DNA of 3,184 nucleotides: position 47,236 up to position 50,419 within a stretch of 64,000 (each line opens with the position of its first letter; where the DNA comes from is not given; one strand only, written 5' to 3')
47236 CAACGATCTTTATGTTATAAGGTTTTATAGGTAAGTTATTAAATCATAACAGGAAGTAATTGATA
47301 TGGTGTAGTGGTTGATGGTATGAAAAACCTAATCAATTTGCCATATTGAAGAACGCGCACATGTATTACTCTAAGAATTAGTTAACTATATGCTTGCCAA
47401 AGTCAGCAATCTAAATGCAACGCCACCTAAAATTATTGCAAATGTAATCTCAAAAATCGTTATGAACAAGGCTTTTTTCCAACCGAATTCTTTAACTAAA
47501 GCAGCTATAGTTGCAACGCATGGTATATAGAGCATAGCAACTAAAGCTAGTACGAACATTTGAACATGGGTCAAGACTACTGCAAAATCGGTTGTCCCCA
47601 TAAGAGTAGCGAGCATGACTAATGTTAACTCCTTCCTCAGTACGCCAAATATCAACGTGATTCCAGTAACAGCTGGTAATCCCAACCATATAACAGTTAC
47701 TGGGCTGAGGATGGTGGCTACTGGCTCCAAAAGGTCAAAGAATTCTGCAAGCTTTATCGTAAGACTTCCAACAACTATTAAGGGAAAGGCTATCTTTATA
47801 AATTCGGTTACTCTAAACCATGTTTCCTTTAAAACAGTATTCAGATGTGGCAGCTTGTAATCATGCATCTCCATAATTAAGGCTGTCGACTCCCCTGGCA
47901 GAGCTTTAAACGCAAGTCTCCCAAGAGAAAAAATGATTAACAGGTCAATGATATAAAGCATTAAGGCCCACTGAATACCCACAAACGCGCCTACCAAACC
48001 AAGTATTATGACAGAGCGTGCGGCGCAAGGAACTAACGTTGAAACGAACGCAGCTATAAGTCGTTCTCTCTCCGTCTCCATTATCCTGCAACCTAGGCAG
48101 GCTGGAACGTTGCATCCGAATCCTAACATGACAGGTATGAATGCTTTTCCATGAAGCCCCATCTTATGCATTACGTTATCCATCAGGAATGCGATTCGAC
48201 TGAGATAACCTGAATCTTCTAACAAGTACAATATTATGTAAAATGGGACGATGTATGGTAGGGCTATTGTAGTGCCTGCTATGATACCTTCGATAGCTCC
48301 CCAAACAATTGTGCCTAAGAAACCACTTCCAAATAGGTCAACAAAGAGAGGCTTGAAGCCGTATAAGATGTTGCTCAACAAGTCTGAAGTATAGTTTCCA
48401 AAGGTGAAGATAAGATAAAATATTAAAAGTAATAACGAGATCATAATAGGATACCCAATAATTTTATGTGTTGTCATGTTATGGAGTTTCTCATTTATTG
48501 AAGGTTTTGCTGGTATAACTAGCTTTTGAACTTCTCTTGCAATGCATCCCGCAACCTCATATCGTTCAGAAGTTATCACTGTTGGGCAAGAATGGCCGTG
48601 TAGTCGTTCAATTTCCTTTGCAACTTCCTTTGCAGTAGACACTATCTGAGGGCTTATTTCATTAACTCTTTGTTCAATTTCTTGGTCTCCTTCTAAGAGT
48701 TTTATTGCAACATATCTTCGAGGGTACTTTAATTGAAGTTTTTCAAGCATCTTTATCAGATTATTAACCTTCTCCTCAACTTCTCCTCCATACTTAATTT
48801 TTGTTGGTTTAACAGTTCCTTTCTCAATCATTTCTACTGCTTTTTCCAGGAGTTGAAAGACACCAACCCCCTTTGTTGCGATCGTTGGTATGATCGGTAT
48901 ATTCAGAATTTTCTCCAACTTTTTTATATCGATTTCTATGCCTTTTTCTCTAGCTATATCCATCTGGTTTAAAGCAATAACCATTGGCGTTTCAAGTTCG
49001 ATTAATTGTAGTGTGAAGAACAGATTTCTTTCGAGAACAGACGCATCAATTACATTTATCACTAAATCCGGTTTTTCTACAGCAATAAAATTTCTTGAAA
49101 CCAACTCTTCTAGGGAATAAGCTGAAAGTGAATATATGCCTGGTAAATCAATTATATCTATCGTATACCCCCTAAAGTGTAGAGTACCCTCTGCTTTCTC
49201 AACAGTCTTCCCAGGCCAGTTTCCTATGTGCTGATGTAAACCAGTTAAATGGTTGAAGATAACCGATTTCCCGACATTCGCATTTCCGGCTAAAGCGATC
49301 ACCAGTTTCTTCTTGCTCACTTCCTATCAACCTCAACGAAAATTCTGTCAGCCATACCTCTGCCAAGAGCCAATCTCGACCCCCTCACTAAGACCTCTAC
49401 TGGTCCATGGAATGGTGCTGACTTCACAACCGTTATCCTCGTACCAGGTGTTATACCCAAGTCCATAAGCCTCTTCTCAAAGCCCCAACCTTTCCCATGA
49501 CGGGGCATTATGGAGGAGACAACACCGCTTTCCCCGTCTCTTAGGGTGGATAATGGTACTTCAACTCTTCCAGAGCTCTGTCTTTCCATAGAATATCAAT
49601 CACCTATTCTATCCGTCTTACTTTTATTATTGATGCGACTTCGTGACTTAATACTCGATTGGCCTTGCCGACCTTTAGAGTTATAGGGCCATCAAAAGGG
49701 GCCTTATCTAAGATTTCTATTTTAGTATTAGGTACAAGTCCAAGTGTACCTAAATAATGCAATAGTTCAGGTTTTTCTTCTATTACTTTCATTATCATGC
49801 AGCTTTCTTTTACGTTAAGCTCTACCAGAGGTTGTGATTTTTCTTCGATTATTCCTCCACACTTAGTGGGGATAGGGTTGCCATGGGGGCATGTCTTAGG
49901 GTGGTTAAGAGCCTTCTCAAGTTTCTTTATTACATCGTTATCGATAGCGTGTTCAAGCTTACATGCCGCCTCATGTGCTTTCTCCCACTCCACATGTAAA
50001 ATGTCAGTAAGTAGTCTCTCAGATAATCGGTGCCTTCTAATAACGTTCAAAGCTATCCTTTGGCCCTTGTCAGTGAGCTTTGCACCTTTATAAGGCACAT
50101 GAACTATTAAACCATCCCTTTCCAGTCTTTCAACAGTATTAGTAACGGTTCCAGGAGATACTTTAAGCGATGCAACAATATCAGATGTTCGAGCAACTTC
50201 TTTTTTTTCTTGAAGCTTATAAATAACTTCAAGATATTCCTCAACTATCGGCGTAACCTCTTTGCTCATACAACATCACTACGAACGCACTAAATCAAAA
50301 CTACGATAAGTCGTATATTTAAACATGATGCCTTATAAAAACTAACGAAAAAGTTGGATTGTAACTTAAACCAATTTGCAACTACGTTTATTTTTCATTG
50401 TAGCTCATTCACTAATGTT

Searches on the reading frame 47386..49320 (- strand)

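Call 47: search_protein_families(library=pfam, proteins=[window:47386-49320:-], max_evalue=0.001)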
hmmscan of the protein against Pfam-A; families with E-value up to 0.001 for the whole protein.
window:47386-49320:- (644 aa): 7 families
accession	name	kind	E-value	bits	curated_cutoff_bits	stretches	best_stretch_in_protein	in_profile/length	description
PF02421.24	FeoB_N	-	2.5e-63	212.7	27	1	7-160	2-155/156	Ferrous iron transport protein B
PF07670.19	Gate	-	1.8e-29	102.7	29.6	2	352-446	3-104/104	Nucleoside recognition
PF01926.29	MMR_HSR1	-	2.6e-19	69.9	21.9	1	8-118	2-112/113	50S ribosome-binding GTPase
PF17910.6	FeoB_Cyto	-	9.4e-19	68.1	23.4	1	177-265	1-89/90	FeoB cytosolic helical domain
PF07664.17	FeoB_C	-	2.3e-10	40.5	26.6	1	453-503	2-54/54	Ferrous iron transport protein B C terminus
PF00009.33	GTP_EFTU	-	1.6e-06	28.3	26.5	1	37-166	54-187/188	Elongation factor Tu GTP binding domain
PF09439.16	SRPRB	-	0.0007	19.4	25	0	5-101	3-90/178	Signal recognition particle receptor beta subunit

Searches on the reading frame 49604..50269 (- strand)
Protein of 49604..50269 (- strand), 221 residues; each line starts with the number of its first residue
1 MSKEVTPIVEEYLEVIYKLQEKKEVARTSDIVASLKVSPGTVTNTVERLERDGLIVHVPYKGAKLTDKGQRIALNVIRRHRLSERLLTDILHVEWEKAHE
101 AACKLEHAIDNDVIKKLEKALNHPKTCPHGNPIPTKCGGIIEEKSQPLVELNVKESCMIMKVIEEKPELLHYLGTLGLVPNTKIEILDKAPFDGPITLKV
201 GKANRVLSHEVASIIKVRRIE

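Call 47: search_protein_families(library=pfam, proteins=[window:49604-50269:-], max_evalue=0.001)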
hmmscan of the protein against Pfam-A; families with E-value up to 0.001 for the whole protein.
window:49604-50269:- (221 aa): 5 families
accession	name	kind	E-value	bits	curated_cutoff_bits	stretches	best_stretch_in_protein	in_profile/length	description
PF02742.21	Fe_dep_repr_C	-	2.6e-31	107.9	27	1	66-135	1-70/70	Iron dependent repressor, metal binding and dimerisation domain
PF01325.25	Fe_dep_repress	-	4.1e-19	69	26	1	6-63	3-60/60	Iron dependent repressor, N-terminal DNA binding domain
PF04023.20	FeoA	-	5.2e-15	55.7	23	1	147-218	2-73/74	FeoA domain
PF01047.28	MarR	-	6.3e-06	26.4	24.6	1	17-55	10-47/59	MarR family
PF12802.13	MarR_2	-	0.0001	22.9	27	1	26-58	21-53/61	MarR family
